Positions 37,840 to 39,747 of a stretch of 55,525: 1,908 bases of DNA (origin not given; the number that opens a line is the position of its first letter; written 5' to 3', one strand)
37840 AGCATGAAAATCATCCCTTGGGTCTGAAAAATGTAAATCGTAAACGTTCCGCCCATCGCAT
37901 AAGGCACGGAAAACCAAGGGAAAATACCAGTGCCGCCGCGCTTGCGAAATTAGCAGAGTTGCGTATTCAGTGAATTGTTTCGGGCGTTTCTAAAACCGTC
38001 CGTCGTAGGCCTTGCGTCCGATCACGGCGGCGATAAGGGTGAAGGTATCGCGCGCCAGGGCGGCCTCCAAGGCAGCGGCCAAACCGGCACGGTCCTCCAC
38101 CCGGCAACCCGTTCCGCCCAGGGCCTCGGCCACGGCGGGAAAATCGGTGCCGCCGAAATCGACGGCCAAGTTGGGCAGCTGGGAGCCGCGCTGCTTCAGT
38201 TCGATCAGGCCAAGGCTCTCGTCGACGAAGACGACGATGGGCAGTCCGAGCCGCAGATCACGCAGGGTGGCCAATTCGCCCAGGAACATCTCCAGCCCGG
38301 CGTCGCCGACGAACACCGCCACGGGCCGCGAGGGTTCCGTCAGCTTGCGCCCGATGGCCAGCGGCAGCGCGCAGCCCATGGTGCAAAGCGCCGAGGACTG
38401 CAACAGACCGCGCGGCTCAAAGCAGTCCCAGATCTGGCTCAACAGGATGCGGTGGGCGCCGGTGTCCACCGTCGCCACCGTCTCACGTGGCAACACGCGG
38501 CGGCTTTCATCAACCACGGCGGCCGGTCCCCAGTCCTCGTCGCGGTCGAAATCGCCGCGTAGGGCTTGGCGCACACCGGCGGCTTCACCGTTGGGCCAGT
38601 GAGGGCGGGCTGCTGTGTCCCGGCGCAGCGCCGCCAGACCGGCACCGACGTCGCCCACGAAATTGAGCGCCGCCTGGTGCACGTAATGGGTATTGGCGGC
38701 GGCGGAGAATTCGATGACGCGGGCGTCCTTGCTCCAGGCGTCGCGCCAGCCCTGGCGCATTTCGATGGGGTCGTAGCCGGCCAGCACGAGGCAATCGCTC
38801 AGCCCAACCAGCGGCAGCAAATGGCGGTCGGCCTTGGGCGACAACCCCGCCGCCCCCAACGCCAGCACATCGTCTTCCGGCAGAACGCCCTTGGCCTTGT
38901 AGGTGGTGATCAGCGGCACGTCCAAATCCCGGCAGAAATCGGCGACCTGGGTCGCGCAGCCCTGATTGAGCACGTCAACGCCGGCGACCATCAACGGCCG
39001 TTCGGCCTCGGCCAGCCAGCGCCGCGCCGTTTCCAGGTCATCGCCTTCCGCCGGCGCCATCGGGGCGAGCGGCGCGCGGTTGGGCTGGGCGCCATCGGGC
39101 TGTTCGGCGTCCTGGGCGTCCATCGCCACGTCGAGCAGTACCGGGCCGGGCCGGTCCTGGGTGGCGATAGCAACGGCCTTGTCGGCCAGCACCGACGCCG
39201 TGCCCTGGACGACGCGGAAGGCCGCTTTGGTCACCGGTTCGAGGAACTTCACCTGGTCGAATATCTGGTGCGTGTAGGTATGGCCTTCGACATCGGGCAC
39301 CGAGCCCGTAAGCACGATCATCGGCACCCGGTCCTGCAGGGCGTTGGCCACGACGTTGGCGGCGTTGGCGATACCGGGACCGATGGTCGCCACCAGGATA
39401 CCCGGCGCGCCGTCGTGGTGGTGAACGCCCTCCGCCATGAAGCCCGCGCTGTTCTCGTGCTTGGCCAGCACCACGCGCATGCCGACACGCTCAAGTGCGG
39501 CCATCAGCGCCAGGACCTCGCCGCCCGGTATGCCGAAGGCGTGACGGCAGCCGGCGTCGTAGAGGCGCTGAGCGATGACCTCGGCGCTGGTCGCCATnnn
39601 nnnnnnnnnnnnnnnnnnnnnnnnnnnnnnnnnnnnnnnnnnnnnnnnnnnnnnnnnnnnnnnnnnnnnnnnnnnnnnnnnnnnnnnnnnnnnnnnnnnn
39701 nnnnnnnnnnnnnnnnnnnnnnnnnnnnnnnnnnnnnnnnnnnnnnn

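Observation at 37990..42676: ACAD-fold protein with the desulfinase signature (Arg84, Gln248, Gly367), coupled to a ThDP enzyme: candidate undescribed sulfinate/organosulfur catabolic cluster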

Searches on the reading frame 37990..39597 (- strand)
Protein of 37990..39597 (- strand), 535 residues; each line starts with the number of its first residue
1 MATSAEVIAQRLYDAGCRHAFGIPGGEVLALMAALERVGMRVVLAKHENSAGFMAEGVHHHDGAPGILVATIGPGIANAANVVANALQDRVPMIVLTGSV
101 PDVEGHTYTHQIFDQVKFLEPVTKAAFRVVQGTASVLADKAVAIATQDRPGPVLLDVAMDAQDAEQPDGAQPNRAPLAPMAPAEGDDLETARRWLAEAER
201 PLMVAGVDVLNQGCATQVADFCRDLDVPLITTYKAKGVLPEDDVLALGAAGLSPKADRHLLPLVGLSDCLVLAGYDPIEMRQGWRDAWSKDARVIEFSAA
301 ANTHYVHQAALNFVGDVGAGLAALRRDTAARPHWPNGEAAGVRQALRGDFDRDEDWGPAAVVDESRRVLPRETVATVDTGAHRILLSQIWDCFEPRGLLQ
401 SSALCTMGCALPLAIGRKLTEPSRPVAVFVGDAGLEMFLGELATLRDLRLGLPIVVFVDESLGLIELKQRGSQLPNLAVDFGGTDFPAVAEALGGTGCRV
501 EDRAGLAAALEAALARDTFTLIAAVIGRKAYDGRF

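Call 3: search_protein_families(library=pfam, proteins=[window:37990-39597:-])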
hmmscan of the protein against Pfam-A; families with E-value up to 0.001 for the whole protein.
window:37990-39597:- (535 aa): 3 families
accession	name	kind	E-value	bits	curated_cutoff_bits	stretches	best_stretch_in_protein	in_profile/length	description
PF02776.23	TPP_enzyme_N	-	2.9e-29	101.7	26.8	1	4-117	3-118/119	Thiamine pyrophosphate enzyme, N-terminal TPP binding domain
PF02775.26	TPP_enzyme_C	-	6.1e-28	98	21.9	1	378-523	1-150/151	Thiamine pyrophosphate enzyme, C-terminal TPP binding domain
PF00205.28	TPP_enzyme_M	-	5.2e-18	65.5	30.4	1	189-324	2-137/137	Thiamine pyrophosphate enzyme, central domain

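Call 4: search_protein_families(library=ncbifam, proteins=[window:37990-39597:-])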
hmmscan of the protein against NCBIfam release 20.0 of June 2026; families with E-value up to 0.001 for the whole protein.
window:37990-39597:- (535 aa): 52 families (the best 25 are shown)
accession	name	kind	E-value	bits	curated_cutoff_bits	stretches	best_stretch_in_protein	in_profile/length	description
NF006187.0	PRK08322.1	equivalog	4.1e-96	322.6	509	1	3-526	3-528/548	acetolactate synthase large subunit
NF006378.0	PRK08617.1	equivalog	5.3e-74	249.5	510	1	3-524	9-536/556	acetolactate synthase AlsS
NF006016.1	PRK08155.1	equivalog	1.7e-70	238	870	1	3-527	4-533/554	acetolactate synthase large subunit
TIGR00118.1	acolac_lg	equivalog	2.3e-70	237.6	538.35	1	3-527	2-535/557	biosynthetic-type acetolactate synthase large subunit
NF006524.0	PRK08978.1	equivalog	2.6e-65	220.7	738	1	4-527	3-525/548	acetolactate synthase 2 catalytic subunit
TIGR02418.1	acolac_catab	equivalog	3.9e-65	220.3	551.1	1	5-523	2-526/539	acetolactate synthase AlsS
NF005712.0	PRK07524.1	subfamily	6.2e-64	216.4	500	1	1-523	2-526/536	5-guanidino-2-oxopentanoate decarboxylase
NF004919.0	PRK06276.1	equivalog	1.3e-61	208.7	866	1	4-528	3-540/582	acetolactate synthase large subunit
NF006052.0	PRK08199.1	subfamily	8.3e-61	205.9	539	1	3-527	9-538/559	thiamine pyrophosphate protein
NF005860.0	PRK07789.1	equivalog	1.2e-57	195.6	881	1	3-517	35-568/615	acetolactate synthase large subunit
NF004710.0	PRK06048.1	equivalog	1.5e-56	192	976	1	3-528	9-539/561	acetolactate synthase large subunit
NF006122.0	PRK08266.1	subfamily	1.3e-55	189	571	1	2-528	4-526/543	hypothetical protein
NF005039.0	PRK06456.1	equivalog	4e-55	187.4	868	2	1-262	1-271/572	acetolactate synthase large subunit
NF005058.0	PRK06466.1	equivalog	7.3e-54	183.2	951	1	3-522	5-543/574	acetolactate synthase 3 large subunit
NF008431.0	PRK11269.1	equivalog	4.7e-53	180.6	791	1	8-515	10-540/591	glyoxylate carboligase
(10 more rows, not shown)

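Call 6: search_solved_structures(query=window:37990-39597:-, max_evalue=1e-20)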
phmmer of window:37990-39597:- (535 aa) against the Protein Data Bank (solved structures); distinct sequences matched with E-value up to 1e-20: 70 (the best 60 are shown).
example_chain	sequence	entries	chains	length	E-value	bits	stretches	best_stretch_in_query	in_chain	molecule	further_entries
13bb_A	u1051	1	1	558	2.7e-55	191.1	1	3-524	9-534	acetolactate synthase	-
4rjj_A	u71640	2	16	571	5.1e-54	186.9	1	4-514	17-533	Acetolactate synthase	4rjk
4rji_A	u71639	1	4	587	5.6e-54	186.7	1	4-514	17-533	Acetolactate synthase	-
6lpi_A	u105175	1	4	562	2.2e-50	174.9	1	3-522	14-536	Acetolactate synthase isozyme 1 large subunit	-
9zgl_A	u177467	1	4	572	1e-48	169.4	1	4-517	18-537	Ancestral acetolactate synthase, catabolic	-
1ozf_A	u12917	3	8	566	5e-47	163.8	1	3-523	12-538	Acetolactate synthase, catabolic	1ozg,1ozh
5d6r_B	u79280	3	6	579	5.3e-47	163.7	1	3-523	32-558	Acetolactate synthase, catabolic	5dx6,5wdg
24pi_A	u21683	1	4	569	1.1e-44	156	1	4-514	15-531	Ancestral acetolactate synthase, catabolic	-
1upa_A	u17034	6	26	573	7.3e-43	150.1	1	3-513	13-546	CARBOXYETHYLARGININE SYNTHASE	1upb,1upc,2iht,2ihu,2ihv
7u25_A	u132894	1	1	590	1.5e-41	145.7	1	4-481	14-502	Acetolactate synthase, chloroplastic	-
3e9y_A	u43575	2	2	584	1.2e-40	142.7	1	4-466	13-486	Acetolactate synthase, chloroplastic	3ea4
7stq_A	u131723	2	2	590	2.4e-40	141.8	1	4-481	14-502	Acetolactate synthase, chloroplastic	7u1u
8xod_A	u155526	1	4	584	4e-40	141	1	3-523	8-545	BbmA-G484F complex with CBOA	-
8x3x_A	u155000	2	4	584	4.1e-40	141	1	3-523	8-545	BbmA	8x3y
6u9h_A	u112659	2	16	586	4.4e-40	140.9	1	4-466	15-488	Acetolactate synthase, chloroplastic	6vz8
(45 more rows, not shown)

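Call 11: find_homologous_proteins(query=window:37990-39597:-, max_evalue=1e-30)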
Query window:37990-39597:- (535 aa): 5201 proteins with E <= 1e-30 among 8000 candidates; the best 120 are listed.
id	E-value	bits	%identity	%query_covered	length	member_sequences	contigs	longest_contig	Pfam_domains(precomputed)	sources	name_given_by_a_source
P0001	0.0e+0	1188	100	100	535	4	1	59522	PF02775.27,PF02776.24,PF00205.29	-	-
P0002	0.0e+0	1023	86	100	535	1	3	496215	PF02775.27,PF02776.24,PF00205.29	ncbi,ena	-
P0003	6.5e-250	848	70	100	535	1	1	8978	PF02775.27,PF02776.24,PF00205.29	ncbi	-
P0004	1.0e-247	841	73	100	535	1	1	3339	PF02775.27,PF02776.24,PF00205.29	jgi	jgi:acetolactate synthase-1/2/3 large subunit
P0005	5.1e-243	825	68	100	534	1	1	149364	PF02775.27,PF02776.24,PF00205.29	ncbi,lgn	-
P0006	4.7e-242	822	68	100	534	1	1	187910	PF02775.27,PF02776.24,PF00205.29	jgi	jgi:acetolactate synthase-1/2/3 large subunit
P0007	5.0e-242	822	68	100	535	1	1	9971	PF02775.27,PF02776.24,PF00205.29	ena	-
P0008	5.5e-242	822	67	100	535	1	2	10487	PF02775.27,PF02776.24,PF00205.29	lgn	-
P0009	8.7e-242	821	69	100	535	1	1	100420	PF02775.27,PF02776.24,PF00205.29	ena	-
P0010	4.3e-241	819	68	100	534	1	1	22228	PF02775.27,PF02776.24,PF00205.29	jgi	jgi:acetolactate synthase I/II/III large subunit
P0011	9.1e-241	818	69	100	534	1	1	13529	PF02775.27,PF02776.24,PF00205.29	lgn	-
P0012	7.1e-240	815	69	100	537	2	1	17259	PF02775.27,PF02776.24,PF00205.29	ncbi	-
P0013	1.5e-238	811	67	100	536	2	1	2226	PF02775.27,PF02776.24,PF00205.29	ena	-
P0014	2.0e-238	810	67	100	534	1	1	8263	PF02775.27,PF02776.24,PF00205.29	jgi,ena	-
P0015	3.0e-238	810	65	100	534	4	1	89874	PF02775.27,PF02776.24,PF00205.29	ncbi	-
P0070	4.7e-226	769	68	100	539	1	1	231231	PF02775.27,PF02776.24,PF00205.29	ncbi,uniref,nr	ncbi:thiamine pyrophosphate-binding protein [uncultured Ruegeria sp.]|uniref:thiamine pyrophosphate-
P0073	6.1e-226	769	66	100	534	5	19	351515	PF02775.27,PF02776.24,PF00205.29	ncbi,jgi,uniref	ncbi:thiamine pyrophosphate-binding protein [Limibacillus sp. MBR-115]|jgi:acetolactate synthase-1/2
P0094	1.8e-223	761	67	100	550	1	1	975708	PF02775.27,PF02776.24,PF00205.29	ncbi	ncbi:thiamine pyrophosphate-binding protein [Rhodovibrionaceae bacterium A322]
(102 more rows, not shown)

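Call 12: find_encoding_contigs(protein=P0073, flank=10000, max_places=2)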
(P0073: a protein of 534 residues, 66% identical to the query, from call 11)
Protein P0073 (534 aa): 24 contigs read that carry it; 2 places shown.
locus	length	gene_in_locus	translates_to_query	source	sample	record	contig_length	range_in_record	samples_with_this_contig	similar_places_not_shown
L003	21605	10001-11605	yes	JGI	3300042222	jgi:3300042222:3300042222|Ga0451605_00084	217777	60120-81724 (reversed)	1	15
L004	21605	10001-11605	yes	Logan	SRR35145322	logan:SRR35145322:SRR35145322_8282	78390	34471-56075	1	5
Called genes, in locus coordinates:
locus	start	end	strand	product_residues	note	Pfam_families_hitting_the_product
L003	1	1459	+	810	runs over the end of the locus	PF01266:DAO, PF13738:Pyr_redox_3 (faint), PF16350:FAO_M, PF01571:GCV_T, PF08669:GCV_T_C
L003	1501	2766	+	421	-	PF01321:Creatinase_N (weak), PF00557:Peptidase_M24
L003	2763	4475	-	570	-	PF00916:Sulfate_transp, PF01740:STAS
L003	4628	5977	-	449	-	PF13428:TPR_14 (faint), PF14559:TPR_19 (weak)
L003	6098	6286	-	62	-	-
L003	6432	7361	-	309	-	PF02574:S-methyl_trans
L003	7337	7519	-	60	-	-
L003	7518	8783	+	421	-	PF02515:CoA_transf_3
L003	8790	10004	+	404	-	PF02771:Acyl-CoA_dh_N, PF02770:Acyl-CoA_dh_M, PF00441:Acyl-CoA_dh_1, PF08028:Acyl-CoA_dh_2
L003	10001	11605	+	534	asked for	PF02776:TPP_enzyme_N, PF00205:TPP_enzyme_M, PF02775:TPP_enzyme_C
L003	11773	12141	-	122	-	-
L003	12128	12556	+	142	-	-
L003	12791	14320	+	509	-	-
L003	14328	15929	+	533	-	-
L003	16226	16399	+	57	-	PF04964:Flp_Fap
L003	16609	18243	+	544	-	PF08666:SAF, PF13144:ChapFlgA (faint), PF16976:RcpC, PF08666:SAF, PF16976:RcpC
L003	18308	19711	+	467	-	PF13629:T2SS-T3SS_pil_N, PF04972:BON (weak), PF00263:Secretin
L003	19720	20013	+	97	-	-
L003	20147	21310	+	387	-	PF13614:AAA_31 (weak)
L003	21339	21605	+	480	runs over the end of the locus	PF00437:T2SSE, PF27713:UCP018868 (weak)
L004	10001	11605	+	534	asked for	PF02776:TPP_enzyme_N, PF00205:TPP_enzyme_M, PF02775:TPP_enzyme_C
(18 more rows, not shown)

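Call 13: find_encoding_contigs(protein=P0070, flank=10000, max_places=2)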
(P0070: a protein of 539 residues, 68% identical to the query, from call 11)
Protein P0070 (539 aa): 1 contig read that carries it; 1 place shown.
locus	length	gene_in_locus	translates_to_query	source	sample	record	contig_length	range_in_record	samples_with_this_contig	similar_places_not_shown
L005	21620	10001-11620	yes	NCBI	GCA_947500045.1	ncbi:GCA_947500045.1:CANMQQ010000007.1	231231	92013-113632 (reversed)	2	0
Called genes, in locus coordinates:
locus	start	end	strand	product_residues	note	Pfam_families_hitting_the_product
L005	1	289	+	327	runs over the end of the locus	PF00356:LacI, PF00532:Peripla_BP_1, PF13407:Peripla_BP_4, PF13377:Peripla_BP_3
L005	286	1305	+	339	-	PF01547:SBP_bac_1, PF13531:SBP_bac_11, PF13416:SBP_bac_8, PF13343:SBP_bac_6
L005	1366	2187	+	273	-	PF00528:BPD_transp_1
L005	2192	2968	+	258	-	PF00528:BPD_transp_1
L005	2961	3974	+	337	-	PF00005:ABC_tran, PF00004:AAA (faint), PF13304:AAA_21 (faint)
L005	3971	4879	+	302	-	PF01156:IU_nuc_hydro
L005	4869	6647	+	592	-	PF07969:Amidohydro_3 (faint), PF01979:Amidohydro_1, PF13382:Adenine_deam_C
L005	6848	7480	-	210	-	PF00589:Phage_integrase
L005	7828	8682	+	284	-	PF00126:HTH_1, PF03466:LysR_substrate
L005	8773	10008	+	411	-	PF02771:Acyl-CoA_dh_N, PF02770:Acyl-CoA_dh_M, PF00441:Acyl-CoA_dh_1, PF08028:Acyl-CoA_dh_2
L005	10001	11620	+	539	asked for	PF02776:TPP_enzyme_N, PF00205:TPP_enzyme_M, PF02775:TPP_enzyme_C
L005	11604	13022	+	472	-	PF13428:TPR_14 (faint)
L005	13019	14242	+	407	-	PF00155:Aminotran_1_2, PF01041:DegT_DnrJ_EryC1 (weak), PF12897:Asp_aminotransf (weak)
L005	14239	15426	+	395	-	PF02515:CoA_transf_3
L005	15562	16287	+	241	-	PF04199:Cyclase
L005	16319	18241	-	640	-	PF02653:BPD_transp_2, PF00561:Abhydrolase_1, PF12697:Abhydrolase_6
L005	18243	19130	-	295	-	PF02653:BPD_transp_2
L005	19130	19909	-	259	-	PF00005:ABC_tran, PF13304:AAA_21 (faint)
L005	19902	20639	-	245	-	PF13476:AAA_23 (weak), PF00005:ABC_tran, PF13304:AAA_21 (faint), PF12399:BCA_ABC_TP_C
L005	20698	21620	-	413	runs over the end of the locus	PF13433:Peripla_BP_5, PF13458:Peripla_BP_6, PF13433:Peripla_BP_5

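Call 14: find_encoding_contigs(protein=P0094, flank=10000, max_places=2)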
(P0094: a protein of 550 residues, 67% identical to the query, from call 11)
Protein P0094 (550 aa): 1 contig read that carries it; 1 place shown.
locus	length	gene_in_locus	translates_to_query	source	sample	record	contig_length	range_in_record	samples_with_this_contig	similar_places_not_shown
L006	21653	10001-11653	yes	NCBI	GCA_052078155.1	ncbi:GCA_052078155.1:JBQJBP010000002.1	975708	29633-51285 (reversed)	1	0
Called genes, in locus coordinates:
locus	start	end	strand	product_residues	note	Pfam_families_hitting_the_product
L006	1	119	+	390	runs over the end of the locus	PF02771:Acyl-CoA_dh_N, PF02770:Acyl-CoA_dh_M, PF00441:Acyl-CoA_dh_1, PF08028:Acyl-CoA_dh_2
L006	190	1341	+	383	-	PF02515:CoA_transf_3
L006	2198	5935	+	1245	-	-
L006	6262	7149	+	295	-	PF00126:HTH_1, PF03466:LysR_substrate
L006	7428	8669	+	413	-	PF02515:CoA_transf_3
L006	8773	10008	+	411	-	PF02771:Acyl-CoA_dh_N, PF02770:Acyl-CoA_dh_M, PF00441:Acyl-CoA_dh_1, PF08028:Acyl-CoA_dh_2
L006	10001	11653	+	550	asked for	PF02776:TPP_enzyme_N, PF00205:TPP_enzyme_M, PF02775:TPP_enzyme_C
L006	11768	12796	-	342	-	PF00850:Hist_deacetyl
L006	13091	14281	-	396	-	PF03616:Glt_symporter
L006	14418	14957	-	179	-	PF01124:MAPEG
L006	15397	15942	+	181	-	PF07310:PAS_5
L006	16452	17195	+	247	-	-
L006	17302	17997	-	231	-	PF00005:ABC_tran, PF13304:AAA_21 (weak)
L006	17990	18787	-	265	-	PF00005:ABC_tran, PF12399:BCA_ABC_TP_C (weak)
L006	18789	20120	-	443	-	PF02653:BPD_transp_2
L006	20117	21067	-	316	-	PF02653:BPD_transp_2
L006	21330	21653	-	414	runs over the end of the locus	PF13458:Peripla_BP_6, PF13433:Peripla_BP_5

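Call 28: search_protein_families(library=pfam, max_evalue=0.01, proteins=[L005:11604-13022:+, L005:13019-14242:+, L005:15562-16287:+])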
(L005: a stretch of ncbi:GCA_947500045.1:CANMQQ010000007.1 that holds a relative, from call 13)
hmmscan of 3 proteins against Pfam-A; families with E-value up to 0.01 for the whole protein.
L005:11604-13022:+ (472 aa): 2 families
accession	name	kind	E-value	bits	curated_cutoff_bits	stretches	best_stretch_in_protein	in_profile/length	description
PF13428.12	TPR_14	-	1.2e-06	29.1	23.5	0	179-214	7-42/44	Tetratricopeptide repeat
PF13371.12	TPR_9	-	0.00085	19.7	35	0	413-459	2-48/73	Tetratricopeptide repeat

L005:13019-14242:+ (407 aa): 4 families
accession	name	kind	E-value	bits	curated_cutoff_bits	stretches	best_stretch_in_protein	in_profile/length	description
PF00155.27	Aminotran_1_2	-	3.3e-77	260.6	19.7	1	36-396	2-361/361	Aminotransferase class I and II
PF01041.23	DegT_DnrJ_EryC1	-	5.7e-07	29.5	19.8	1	98-173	43-117/360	DegT/DnrJ/EryC1/StrS aminotransferase family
PF12897.13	Asp_aminotransf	-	7.4e-06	25.5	27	1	176-271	181-279/421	Aspartate amino-transferase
PF01053.26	Cys_Met_Meta_PP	-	0.01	14.9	27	0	108-195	80-164/381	Cys/Met metabolism PLP-dependent enzyme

L005:15562-16287:+ (241 aa): 1 family
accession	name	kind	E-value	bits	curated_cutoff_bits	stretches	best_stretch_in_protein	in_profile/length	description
PF04199.19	Cyclase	-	1.2e-36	126.4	23.1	1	21-184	2-142/142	Putative cyclase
